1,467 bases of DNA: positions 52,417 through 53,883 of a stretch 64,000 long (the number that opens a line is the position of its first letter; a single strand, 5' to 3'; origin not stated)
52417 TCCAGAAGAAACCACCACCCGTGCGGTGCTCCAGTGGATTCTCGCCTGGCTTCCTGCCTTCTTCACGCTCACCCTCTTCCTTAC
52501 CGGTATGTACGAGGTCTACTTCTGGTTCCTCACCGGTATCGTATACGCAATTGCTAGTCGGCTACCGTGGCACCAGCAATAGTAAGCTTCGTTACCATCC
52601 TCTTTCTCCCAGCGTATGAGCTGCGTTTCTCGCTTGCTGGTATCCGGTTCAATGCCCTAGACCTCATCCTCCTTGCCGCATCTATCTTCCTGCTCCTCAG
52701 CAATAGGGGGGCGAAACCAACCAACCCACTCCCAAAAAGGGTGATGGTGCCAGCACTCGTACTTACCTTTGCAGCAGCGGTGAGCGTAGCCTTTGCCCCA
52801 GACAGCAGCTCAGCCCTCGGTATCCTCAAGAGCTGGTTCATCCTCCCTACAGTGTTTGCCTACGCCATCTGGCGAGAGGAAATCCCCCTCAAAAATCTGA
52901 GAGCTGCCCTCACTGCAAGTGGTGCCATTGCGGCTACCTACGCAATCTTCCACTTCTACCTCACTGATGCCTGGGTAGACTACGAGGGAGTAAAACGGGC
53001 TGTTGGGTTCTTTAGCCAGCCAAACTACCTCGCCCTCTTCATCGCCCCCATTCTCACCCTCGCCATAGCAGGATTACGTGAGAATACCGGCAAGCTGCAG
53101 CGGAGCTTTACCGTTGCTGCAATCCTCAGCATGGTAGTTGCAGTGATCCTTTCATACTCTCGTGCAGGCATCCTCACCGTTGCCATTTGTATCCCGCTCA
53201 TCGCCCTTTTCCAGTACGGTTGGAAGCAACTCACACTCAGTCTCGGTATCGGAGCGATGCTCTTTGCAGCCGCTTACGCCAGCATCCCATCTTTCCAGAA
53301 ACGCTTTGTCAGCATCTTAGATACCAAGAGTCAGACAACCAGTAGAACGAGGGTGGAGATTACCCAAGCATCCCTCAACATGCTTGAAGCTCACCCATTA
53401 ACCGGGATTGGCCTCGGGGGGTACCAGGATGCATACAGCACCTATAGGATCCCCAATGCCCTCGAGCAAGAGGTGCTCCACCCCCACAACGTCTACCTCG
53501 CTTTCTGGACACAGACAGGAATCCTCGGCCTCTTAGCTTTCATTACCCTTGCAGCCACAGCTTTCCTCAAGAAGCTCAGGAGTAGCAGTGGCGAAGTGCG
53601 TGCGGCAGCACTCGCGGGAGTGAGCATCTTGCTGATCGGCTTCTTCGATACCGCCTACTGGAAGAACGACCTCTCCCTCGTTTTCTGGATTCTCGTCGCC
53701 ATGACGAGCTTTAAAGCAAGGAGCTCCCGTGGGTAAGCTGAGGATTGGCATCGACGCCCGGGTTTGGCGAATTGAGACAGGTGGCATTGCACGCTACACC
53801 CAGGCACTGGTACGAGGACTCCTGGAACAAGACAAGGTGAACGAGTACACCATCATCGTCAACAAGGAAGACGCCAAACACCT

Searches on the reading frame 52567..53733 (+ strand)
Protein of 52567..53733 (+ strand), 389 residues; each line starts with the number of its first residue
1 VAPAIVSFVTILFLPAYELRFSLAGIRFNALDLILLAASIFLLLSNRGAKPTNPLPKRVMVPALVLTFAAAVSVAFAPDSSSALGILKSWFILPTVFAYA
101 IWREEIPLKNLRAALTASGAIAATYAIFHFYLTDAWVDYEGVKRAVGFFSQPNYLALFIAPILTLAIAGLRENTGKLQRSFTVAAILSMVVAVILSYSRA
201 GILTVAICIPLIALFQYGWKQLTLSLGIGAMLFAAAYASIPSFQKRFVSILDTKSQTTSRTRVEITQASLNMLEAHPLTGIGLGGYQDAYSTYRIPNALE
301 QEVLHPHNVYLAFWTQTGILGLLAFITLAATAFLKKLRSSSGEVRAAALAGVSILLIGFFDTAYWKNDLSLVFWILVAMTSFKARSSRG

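Call 85: search_protein_families(library=pfam, proteins=[window:52567-53733:+], max_evalue=0.00001)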
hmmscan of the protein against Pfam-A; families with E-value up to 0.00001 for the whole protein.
window:52567-53733:+ (389 aa): 1 family
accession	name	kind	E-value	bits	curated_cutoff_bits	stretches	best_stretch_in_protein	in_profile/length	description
PF04932.20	Wzy_C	-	9.3e-24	84.4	31.7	1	185-326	2-149/149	O-Antigen ligase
